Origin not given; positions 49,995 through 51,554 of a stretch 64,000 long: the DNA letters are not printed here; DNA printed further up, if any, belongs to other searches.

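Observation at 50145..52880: Radical-SAM/SPASM maturase with N-terminal RRE in a four-gene operon; putative RiPP cluster with no obvious precursor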

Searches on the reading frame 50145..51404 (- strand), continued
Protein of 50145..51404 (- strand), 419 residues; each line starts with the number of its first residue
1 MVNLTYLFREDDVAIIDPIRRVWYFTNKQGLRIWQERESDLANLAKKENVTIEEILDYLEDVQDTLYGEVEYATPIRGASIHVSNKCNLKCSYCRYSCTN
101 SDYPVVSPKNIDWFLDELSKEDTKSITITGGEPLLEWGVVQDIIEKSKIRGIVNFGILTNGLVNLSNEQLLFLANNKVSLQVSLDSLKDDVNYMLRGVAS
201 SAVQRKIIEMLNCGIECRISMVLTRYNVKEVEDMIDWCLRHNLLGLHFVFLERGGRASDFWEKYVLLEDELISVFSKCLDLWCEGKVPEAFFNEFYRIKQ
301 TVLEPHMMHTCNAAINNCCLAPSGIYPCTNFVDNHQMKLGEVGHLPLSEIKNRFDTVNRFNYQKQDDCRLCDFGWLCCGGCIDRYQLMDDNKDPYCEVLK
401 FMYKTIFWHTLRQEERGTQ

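Call 11: find_encoding_contigs(protein=P0003, flank=8000, max_places=3)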
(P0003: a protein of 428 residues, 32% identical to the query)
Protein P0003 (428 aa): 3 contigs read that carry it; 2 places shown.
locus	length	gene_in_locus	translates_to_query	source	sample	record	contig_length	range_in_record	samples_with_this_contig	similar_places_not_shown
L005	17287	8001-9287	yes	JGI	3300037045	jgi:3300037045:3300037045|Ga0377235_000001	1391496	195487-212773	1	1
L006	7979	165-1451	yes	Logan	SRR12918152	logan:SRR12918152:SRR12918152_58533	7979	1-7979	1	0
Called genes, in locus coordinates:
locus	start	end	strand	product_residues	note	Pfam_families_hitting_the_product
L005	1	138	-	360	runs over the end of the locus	PF03033:Glyco_transf_28, PF04101:Glyco_tran_28_C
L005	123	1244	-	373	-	PF01098:FTSW_RODA_SPOVE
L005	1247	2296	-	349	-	PF00953:Glycos_transf_4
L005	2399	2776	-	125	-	-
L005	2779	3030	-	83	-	PF01106:NifU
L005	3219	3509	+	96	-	PF01016:Ribosomal_L27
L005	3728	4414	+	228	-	-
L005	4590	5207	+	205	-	-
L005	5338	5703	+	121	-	-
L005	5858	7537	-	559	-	PF01656:CbiA (weak), PF06418:CTP_synth_N, PF07722:Peptidase_C26 (faint), PF00117:GATase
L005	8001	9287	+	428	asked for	PF04055:Radical_SAM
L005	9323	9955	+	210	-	-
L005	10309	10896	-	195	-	PF00293:NUDIX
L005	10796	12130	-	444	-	PF22694:CtpB_N-like (weak), PF00595:PDZ, PF13180:PDZ_2 (weak), PF17820:PDZ_6, PF03572:Peptidase_S41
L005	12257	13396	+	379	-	PF01936:NYN (weak)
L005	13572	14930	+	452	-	PF08308:PEGA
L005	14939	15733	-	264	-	PF00483:NTP_transferase, PF12804:NTP_transf_3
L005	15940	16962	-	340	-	PF01073:3Beta_HSD, PF01370:Epimerase, PF02719:Polysacc_synt_2, PF04321:RmlD_sub_bind, PF07993:NAD_binding_4 (weak), PF13460:NAD_binding_10 (weak), PF16363:GDP_Man_Dehyd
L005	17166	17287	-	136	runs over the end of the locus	PF11969:DcpS_C, PF01230:HIT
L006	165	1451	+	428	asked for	PF04055:Radical_SAM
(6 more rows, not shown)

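Call 12: find_encoding_contigs(protein=P0004, flank=8000, max_places=3)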
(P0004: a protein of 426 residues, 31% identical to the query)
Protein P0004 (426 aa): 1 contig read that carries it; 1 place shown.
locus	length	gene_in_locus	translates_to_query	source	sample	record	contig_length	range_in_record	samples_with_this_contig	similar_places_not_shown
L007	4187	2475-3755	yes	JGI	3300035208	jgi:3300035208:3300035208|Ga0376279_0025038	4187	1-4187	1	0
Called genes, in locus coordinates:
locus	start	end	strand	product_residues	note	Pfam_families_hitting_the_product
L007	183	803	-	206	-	PF09335:VTT_dom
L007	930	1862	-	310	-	-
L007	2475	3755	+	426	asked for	PF04055:Radical_SAM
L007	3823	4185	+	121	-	?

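Call 19: find_encoding_contigs(protein=P0005, flank=6000, max_places=3)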
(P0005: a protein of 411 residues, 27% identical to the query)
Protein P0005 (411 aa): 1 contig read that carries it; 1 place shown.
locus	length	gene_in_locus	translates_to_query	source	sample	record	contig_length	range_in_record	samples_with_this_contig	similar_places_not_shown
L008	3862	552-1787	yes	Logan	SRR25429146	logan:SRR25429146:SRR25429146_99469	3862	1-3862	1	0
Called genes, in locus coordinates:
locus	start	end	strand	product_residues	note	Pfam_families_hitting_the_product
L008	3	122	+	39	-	?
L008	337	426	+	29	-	-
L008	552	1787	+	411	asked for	PF04055:Radical_SAM, PF13353:Fer4_12 (faint)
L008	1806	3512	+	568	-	PF00664:ABC_membrane, PF00005:ABC_tran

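Call 20: find_encoding_contigs(protein=P0006, flank=6000, max_places=3)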
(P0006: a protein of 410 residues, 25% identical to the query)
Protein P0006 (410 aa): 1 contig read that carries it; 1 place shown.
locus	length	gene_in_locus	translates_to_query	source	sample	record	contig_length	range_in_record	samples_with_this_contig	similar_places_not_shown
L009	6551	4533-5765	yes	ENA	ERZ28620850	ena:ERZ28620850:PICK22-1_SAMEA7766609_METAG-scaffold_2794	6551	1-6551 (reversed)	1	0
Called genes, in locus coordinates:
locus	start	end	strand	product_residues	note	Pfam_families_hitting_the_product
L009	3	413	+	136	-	?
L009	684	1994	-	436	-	PF14501:HATPase_c_5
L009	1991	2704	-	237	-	PF00072:Response_reg, PF04397:LytTR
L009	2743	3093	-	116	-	PF13560:HTH_31, PF12844:HTH_19, PF13443:HTH_26 (weak), PF01381:HTH_3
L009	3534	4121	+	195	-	PF04647:AgrB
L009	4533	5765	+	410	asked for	PF04055:Radical_SAM, PF13353:Fer4_12 (faint)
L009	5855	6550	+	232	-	?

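Call 25: search_protein_families(library=pfam, proteins=[L001:7340-7969:+, L001:9609-10280:+, L001:5108-5752:+, L001:5014-5136:+], max_evalue=1)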
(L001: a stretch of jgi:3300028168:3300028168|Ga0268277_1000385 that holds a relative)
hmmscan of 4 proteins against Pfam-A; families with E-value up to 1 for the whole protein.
L001:7340-7969:+ (209 aa): 2 families
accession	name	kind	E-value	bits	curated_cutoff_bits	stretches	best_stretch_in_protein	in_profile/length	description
PF05699.19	Dimer_Tnp_hAT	-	0.043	14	21.4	0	101-130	15-38/84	hAT family C-terminal dimerisation region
PF05413.17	Peptidase_C34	-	0.091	13.5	22.4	0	137-161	35-59/92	Putative closterovirus papain-like endopeptidase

L001:9609-10280:+ (223 aa): 5 families
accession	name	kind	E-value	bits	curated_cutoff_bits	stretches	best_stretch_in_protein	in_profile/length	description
PF13485.12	Peptidase_MA_2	-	5.4e-06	26.8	32.4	2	164-199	143-178/201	Peptidase MA superfamily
PF18958.6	DUF5700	-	0.00092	19.1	25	1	129-190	210-266/283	Putative zinc dependent peptidase (DUF5700)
PF04450.18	BSP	-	0.025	14.8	23.8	1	93-148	89-145/207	Peptidase of plants and bacteria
PF10263.15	SprT-like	-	0.089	13.1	25.6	1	36-119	3-76/108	SprT-like family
PF20304.3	Sp-CxC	-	0.094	13.2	27.5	0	26-50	21-45/63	Small protein from certain CxC ATPase-based DNA modification systems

L001:5108-5752:+ (214 aa): 5 families
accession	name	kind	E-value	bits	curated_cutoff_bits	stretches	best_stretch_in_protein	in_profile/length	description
PF08443.16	RimK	-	1.5e-06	28.4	21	1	18-210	1-186/188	RimK-like ATP-grasp domain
PF14397.11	ATPgrasp_ST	-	7.5e-06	25.8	31.4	1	158-206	223-271/278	Sugar-transfer associated ATP-grasp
PF25143.1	Zn_ribbon_IFT122_C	-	0.017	15.4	27.3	1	88-107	2-21/38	IFT122, C-terminal zinc ribbon domain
PF02955.21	GSH-S_ATP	-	0.087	12.7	23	1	33-114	10-94/175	Prokaryotic glutathione synthetase, ATP-grasp domain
PF20873.2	PriS_C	-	0.21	12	27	1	141-167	18-43/50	Primase chain A, C-terminal domain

L001:5014-5136:+ (40 aa): 0 families

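Call 38: predict_structure(alignment_id=A2)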
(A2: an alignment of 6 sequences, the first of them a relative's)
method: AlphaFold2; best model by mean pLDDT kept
length: 419 residues; sequences in the alignment: 6
mean_pLDDT: 81.7   pTM: 0.81
mean pLDDT of the five models: 81.7, 79.7, 78.6, 77.2, 77.1
residues with pLDDT >= 90: 189; 70-90: 139; 50-70: 64; < 50: 27
segments of 3 or more residues with pLDDT < 50: 88-90, 92-97, 99-101, 253-256, 310-315
pLDDT, mean of each block of 10 residues (from residue 1): 83 90 93 94 95 97 89 75 63 48 74 95 87 71 95 88 83 94 91 85 93 93 88 96 86 49 79 93 92 87 70 60 82 78 90 71 72 69 57 75 92 71
secondary structure, 60 per line:
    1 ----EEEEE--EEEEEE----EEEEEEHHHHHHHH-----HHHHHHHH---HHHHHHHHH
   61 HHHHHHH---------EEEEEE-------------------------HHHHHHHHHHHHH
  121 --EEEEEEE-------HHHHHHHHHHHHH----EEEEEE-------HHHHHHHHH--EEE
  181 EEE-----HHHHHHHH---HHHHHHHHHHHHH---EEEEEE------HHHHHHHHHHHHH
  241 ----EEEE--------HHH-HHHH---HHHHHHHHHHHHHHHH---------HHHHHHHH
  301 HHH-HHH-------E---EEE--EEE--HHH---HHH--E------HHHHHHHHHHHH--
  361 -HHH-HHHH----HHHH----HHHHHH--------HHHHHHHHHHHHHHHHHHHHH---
elements in order: E5-9 E12-17 E22-27 H28-35 H41-48 H52-67 E77-82 H108-120 E123-129 H137-149 E154-159 H167-175 E178-183 H189-196 H200-212 E216-221 H228-240 E245-248 H261-264 H268-283 H293-303 E319-321 E324-326 H347-358 H366-369 H374-377 H382-387 H396-416

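Call 43: fold_search(model_id=the predicted structure, library=pdb)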
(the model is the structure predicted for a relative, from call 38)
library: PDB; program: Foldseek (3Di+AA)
matches with E <= 10: 1554; with E <= 0.001: 86
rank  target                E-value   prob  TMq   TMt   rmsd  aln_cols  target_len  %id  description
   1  5why_B                3.7e-16  1.00  0.60  0.59   7.1       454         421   20  Structural Insights into Thioether Bond Formation in the Biosynthesis of Sactipeptides (released 2017-07-26)
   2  5why_A                1.5e-15  1.00  0.61  0.61   6.8       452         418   20  Structural Insights into Thioether Bond Formation in the Biosynthesis of Sactipeptides (released 2017-07-26)
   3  5wgg_A                5.7e-15  1.00  0.62  0.60   7.1       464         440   19  Structural Insights into Thioether Bond Formation in the Biosynthesis of Sactipeptides (released 2017-07-26)
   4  4k37_A                1.2e-13  1.00  0.64  0.72   4.2       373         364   20  Native anSMEcpe with bound AdoMet (released 2013-05-08)
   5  4k37_B                1.9e-13  1.00  0.65  0.73   4.0       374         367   20  Native anSMEcpe with bound AdoMet (released 2013-05-08)
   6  4k38_B                4.4e-13  1.00  0.64  0.73   4.2       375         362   18  Native anSMEcpe with bound AdoMet and Kp18Cys peptide (released 2013-05-08)
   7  4k36_A                5.5e-13  1.00  0.66  0.71   4.1       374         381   20  His6 tagged anSMEcpe with bound AdoMet (released 2013-05-08)
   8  4k39_B                1.0e-12  1.00  0.64  0.73   4.2       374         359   18  Native anSMEcpe with bound AdoMet and Cp18Cys peptide (released 2013-05-08)
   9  4k36_B                1.2e-12  1.00  0.65  0.73   4.2       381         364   20  His6 tagged anSMEcpe with bound AdoMet (released 2013-05-08)
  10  4k39_A                1.3e-12  1.00  0.65  0.74   4.0       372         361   20  Native anSMEcpe with bound AdoMet and Cp18Cys peptide (released 2013-05-08)
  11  4k38_A                1.4e-12  1.00  0.65  0.73   4.1       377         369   20  Native anSMEcpe with bound AdoMet and Kp18Cys peptide (released 2013-05-08)
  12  5v1t_A                6.0e-12  1.00  0.60  0.57  12.2       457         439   15  Crystal structure of Streptococcus suis SuiB bound to precursor peptide SuiA (released 2017-08-30)
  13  5v1s_B                1.1e-11  1.00  0.55  0.54  12.5       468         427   15  Crystal structure of Streptococcus suis SuiB bound to S-adenosylmethionine (released 2017-08-30)
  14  5v1s_A                1.6e-11  1.00  0.58  0.57  12.4       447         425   15  Crystal structure of Streptococcus suis SuiB bound to S-adenosylmethionine (released 2017-08-30)
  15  5v1q_B                1.8e-11  1.00  0.57  0.55  11.8       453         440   16  Crystal structure of Streptococcus suis SuiB (released 2017-08-30)
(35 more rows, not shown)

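Call 47: find_related_loci(query=A2, collection=genome_contigs, flank=4000)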
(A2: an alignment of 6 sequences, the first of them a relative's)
Query A2 (419 aa) in genome_contigs; peptide patterns used: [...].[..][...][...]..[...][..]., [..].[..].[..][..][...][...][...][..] (x = any residue, [..] = any of these).
40 stretches matched a pattern; 1 encode a relative of the query (tblastn E <= 1e-3); 1 distinct loci.
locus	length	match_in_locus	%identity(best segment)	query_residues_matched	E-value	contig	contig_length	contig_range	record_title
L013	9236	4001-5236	46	4-417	2e-127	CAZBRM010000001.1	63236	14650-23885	MAG TPA_asm: uncultured Candidatus Saccharibacteria bacterium isolate SRP178699_co1_639 genome assembly, contig: NODE_36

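Call 48: find_related_loci(query=A2, collection=metagenome_contigs, flank=4000)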
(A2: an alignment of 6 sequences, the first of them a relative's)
Query A2 (419 aa) in metagenome_contigs; peptide patterns used: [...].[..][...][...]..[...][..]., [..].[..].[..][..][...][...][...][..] (x = any residue, [..] = any of these).
61 stretches matched a pattern; 6 encode a relative of the query (tblastn E <= 1e-3); 6 distinct loci.
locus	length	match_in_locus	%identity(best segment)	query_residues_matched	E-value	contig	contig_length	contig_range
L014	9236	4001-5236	46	4-417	1e-126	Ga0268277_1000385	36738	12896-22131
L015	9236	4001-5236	46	4-417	1e-126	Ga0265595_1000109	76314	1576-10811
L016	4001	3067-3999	46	4-316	2e-95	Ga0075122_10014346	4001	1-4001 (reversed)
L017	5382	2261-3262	26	74-403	5e-28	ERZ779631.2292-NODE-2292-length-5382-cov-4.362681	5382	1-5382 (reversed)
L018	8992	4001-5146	25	23-407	6e-26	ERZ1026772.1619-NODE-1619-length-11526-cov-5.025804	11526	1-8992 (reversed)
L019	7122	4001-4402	25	288-407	3e-5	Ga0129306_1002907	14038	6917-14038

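Call 72: search_protein_families(library=pfam, proteins=[L018:5333-7240:+, L018:2950-3531:+, L017:3328-5034:+, L017:75-812:+, L017:1339-1680:+, L005:12257-13396:+], max_evalue=0.001)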
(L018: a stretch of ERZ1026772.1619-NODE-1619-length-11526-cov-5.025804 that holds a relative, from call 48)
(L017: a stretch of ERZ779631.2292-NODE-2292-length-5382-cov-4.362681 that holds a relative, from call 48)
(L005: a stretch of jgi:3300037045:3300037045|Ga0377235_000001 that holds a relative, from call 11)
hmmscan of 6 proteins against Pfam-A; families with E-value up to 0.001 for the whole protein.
L018:5333-7240:+ (635 aa): 3 families
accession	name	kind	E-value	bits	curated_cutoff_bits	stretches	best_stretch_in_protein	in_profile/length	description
PF00005.33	ABC_tran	-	4.9e-30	105.3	25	1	401-553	2-137/137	ABC transporter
PF02463.25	SMC_N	-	5.2e-06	26.5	40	0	485-592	118-208/220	RecF/RecN/SMC N terminal domain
PF13304.12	AAA_21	-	7.7e-06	26.6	27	0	414-434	3-23/304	AAA domain, putative AbiEii toxin, Type IV TA system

L018:2950-3531:+ (193 aa): 1 family
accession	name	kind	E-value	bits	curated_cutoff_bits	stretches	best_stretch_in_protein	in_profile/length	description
PF04647.20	AgrB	-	7.1e-32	110.7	23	1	10-183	5-182/185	Accessory gene regulator B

L017:3328-5034:+ (568 aa): 6 families
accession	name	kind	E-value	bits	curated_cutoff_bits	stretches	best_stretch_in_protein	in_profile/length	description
PF00005.33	ABC_tran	-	1.9e-27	97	25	1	349-494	1-136/137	ABC transporter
PF00664.28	ABC_membrane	-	4.1e-26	92.7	28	1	19-289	1-273/274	ABC transporter transmembrane region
PF03193.22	RsgA_GTPase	-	6.4e-06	26.5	30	1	306-384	59-131/174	RsgA GTPase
PF02463.25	SMC_N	-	1.5e-05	25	40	0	346-539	10-212/220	RecF/RecN/SMC N terminal domain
PF13555.12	AAA_29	-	3.5e-05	23.9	27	1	348-377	11-40/61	P-loop containing region of AAA domain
PF13476.12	AAA_23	-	0.00066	20.8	27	1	345-380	6-40/201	AAA domain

L017:75-812:+ (245 aa): 2 families
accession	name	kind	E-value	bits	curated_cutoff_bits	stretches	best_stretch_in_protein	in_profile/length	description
PF13181.12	TPR_8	-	0.00066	20.1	25.7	0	106-127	7-28/34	Tetratricopeptide repeat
PF07719.23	TPR_2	-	0.00091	19.6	27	0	106-127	7-28/34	Tetratricopeptide repeat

L017:1339-1680:+ (113 aa): 0 families

L005:12257-13396:+ (379 aa): 1 family
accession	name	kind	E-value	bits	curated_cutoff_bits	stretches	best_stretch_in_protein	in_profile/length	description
PF01936.24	NYN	-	1.1e-06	29.6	24.2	1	46-201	19-143/145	NYN domain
